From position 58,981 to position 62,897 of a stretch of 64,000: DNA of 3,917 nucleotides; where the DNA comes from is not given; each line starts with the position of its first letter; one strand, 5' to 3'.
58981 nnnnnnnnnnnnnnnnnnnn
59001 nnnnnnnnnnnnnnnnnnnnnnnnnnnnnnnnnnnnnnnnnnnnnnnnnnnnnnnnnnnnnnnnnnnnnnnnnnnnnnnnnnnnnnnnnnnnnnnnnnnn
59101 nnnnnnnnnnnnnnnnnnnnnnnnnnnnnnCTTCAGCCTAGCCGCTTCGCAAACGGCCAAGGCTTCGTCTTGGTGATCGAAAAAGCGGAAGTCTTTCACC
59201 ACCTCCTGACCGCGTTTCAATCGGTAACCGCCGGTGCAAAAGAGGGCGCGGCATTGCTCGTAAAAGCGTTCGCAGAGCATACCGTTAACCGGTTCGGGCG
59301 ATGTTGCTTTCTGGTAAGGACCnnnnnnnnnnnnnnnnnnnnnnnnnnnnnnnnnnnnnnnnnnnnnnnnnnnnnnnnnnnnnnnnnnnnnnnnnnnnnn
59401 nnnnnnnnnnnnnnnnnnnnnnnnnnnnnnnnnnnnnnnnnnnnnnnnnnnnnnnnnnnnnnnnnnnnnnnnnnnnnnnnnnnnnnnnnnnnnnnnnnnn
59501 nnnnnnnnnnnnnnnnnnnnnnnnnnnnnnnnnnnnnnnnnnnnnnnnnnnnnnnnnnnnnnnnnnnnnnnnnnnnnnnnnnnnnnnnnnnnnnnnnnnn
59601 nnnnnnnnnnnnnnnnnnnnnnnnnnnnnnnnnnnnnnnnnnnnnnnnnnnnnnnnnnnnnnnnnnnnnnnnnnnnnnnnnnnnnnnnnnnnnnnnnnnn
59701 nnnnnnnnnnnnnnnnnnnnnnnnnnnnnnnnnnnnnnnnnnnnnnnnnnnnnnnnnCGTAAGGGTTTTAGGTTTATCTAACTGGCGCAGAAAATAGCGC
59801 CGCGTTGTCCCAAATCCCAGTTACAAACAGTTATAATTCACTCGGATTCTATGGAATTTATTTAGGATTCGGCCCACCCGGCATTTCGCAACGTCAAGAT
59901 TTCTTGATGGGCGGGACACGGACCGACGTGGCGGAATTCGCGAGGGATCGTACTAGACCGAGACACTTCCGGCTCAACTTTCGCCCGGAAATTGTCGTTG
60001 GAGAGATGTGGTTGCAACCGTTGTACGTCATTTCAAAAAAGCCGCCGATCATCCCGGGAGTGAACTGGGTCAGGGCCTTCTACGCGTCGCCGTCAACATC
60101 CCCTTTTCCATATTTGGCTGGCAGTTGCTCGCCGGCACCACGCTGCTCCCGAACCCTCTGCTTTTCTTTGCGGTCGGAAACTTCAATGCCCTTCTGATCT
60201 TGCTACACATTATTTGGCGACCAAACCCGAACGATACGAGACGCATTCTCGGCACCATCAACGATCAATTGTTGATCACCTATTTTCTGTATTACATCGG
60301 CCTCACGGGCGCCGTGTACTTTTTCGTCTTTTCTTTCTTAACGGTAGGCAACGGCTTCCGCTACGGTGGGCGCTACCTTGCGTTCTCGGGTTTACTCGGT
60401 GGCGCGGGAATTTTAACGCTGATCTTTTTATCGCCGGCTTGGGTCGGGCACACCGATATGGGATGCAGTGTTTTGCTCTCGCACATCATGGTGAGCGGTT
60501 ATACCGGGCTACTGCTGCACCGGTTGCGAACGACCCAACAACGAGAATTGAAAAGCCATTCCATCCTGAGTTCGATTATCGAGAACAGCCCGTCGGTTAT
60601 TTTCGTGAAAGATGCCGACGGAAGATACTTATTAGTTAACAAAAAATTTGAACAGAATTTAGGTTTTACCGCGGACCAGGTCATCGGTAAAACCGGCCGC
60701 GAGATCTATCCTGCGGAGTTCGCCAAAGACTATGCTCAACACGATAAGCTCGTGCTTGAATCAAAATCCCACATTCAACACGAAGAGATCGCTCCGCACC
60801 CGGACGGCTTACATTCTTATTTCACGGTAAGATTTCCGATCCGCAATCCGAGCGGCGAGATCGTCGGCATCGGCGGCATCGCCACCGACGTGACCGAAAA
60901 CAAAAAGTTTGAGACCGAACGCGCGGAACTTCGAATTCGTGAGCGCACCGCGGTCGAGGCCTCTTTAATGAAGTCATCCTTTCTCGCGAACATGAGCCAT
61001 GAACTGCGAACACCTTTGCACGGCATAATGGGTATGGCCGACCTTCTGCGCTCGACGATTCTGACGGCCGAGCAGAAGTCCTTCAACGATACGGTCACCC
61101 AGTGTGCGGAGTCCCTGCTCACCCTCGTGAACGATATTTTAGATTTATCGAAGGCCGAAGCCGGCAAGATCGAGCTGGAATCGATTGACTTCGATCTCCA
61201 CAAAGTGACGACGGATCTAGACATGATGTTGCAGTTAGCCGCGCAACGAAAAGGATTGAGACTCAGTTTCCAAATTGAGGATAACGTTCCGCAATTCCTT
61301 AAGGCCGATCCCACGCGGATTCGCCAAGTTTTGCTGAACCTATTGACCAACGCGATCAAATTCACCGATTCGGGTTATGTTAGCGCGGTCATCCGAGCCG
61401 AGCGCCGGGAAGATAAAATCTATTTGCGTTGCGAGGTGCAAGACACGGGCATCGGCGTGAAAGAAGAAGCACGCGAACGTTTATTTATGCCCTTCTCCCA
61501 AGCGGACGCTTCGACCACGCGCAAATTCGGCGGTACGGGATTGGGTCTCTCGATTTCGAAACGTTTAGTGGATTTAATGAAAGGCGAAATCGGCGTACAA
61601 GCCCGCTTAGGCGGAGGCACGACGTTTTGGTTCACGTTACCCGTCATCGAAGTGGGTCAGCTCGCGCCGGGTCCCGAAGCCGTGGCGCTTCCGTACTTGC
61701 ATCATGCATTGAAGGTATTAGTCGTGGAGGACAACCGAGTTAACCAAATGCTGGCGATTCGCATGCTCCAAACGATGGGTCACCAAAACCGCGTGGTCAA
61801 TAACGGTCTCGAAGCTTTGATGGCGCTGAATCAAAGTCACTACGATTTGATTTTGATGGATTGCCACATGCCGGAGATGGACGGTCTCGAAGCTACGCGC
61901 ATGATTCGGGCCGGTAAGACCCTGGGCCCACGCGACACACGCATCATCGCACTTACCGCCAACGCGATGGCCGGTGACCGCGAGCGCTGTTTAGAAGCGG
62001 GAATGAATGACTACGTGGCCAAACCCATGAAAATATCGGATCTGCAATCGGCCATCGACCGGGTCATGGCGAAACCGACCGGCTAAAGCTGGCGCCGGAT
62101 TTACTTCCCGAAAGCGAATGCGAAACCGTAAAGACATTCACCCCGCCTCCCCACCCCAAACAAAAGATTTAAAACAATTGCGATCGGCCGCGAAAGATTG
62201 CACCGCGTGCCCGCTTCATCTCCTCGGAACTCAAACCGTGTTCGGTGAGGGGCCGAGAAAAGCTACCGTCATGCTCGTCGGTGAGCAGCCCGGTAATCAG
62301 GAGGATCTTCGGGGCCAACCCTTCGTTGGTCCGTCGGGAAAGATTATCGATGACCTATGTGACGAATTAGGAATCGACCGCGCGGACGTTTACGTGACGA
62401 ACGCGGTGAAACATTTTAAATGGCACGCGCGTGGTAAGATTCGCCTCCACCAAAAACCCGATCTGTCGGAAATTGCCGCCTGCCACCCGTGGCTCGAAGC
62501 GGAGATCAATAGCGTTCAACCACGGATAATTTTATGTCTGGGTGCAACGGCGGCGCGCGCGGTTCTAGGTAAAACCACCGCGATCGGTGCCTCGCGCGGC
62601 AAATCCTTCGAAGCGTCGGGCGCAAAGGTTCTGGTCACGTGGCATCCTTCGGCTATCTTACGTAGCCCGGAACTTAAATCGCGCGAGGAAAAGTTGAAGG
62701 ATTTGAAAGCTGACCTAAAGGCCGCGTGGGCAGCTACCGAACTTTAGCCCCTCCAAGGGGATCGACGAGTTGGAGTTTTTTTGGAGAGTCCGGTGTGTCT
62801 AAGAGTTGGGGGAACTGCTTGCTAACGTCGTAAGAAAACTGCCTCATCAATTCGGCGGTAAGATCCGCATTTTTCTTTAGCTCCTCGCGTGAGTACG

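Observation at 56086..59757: Secreted S1-like protease gene overlapped tail-to-tail by an ecotin gene, with a coupled upstream regulator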

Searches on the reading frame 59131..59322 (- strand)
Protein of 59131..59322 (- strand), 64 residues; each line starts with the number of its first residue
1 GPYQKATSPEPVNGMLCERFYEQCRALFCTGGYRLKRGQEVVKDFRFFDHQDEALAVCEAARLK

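Call 93: search_solved_structures(query=window:59131-59322:-, max_evalue=10, show_alignments=1)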
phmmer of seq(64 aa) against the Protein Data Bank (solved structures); distinct sequences matched with E-value up to 10: 1.
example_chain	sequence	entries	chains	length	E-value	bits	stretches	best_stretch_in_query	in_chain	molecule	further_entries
5ybb_A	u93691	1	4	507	1.6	12.8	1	2-57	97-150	Type I restriction-modification system methyltransferase subunit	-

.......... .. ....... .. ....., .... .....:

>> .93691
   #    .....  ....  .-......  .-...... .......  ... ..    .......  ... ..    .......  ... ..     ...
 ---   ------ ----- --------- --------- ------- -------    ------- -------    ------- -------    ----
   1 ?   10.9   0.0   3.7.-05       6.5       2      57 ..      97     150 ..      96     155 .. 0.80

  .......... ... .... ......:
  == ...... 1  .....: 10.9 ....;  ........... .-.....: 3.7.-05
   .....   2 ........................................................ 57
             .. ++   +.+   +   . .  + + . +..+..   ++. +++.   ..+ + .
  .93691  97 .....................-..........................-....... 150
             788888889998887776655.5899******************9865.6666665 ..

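Call 94: search_protein_families(library=pfam, proteins=[window:59131-59322:-], max_evalue=10)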
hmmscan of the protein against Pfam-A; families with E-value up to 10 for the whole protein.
seq(64 aa): 0 families
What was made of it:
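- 59131..59301 (-): 57-aa C-terminal extension of the ecotin variant with four conserved Cys (162, 169, 174, 203). No known homologue. No Pfam or PDB hit (calls 93, 94).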

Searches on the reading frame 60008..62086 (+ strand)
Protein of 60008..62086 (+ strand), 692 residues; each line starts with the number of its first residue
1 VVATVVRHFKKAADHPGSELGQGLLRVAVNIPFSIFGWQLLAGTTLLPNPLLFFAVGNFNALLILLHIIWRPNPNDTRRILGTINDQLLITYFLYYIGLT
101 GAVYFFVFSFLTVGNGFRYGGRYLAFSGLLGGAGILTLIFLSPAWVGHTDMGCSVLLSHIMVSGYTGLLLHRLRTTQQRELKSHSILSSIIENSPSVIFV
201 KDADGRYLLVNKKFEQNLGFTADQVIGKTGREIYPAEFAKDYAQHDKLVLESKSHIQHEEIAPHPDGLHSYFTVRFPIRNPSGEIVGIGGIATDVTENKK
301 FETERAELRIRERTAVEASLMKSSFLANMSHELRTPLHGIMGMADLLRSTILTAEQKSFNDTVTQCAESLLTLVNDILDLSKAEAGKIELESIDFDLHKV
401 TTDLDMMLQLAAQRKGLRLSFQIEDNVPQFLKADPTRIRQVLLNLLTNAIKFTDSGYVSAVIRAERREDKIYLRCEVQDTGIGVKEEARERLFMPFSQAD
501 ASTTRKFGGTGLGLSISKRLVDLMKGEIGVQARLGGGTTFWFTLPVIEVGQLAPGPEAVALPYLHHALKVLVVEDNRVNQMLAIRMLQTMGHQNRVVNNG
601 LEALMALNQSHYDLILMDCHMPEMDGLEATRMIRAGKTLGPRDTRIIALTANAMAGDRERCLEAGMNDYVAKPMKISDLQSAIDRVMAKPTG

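Call 64: search_protein_families(library=pfam, proteins=[window:60008-62086:+], max_evalue=0.0001)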
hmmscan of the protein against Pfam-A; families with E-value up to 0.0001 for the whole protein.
window:60008-62086:+ (692 aa): 6 families
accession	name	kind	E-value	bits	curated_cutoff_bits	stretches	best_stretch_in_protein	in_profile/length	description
PF02518.31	HATPase_c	-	1.3e-29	103.3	26.4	1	434-546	2-109/111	Histidine kinase-, DNA gyrase B-, and HSP90-like ATPase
PF00072.30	Response_reg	-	9.8e-27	93.8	30.2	1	570-683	1-110/111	Response regulator receiver domain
PF08448.16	PAS_4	-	5.4e-22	78.5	23.1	1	192-299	2-109/110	PAS fold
PF00512.31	HisKA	-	1.5e-21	76.6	26.9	1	321-386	1-66/66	His Kinase A (phospho-acceptor) domain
PF13426.13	PAS_9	-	4.4e-11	43.4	27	1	197-297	3-103/103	PAS domain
PF00989.32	PAS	-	1.2e-10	41.8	22.6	1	187-295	3-113/113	PAS fold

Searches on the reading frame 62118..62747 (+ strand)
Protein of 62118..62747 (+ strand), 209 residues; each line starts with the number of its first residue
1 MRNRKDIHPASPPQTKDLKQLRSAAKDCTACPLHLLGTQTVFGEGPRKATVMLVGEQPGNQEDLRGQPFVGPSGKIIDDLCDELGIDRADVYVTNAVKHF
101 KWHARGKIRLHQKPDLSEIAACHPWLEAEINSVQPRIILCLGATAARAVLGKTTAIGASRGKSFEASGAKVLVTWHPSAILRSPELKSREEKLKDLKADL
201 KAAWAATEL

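Call 64: search_protein_families(library=pfam, proteins=[window:62118-62747:+], max_evalue=0.0001)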
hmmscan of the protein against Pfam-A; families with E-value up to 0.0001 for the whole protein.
window:62118-62747:+ (209 aa): 1 family
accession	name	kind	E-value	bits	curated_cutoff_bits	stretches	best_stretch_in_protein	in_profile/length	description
PF03167.25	UDG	-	1.5e-35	122.8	24.3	1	42-194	1-135/141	Uracil DNA glycosylase superfamily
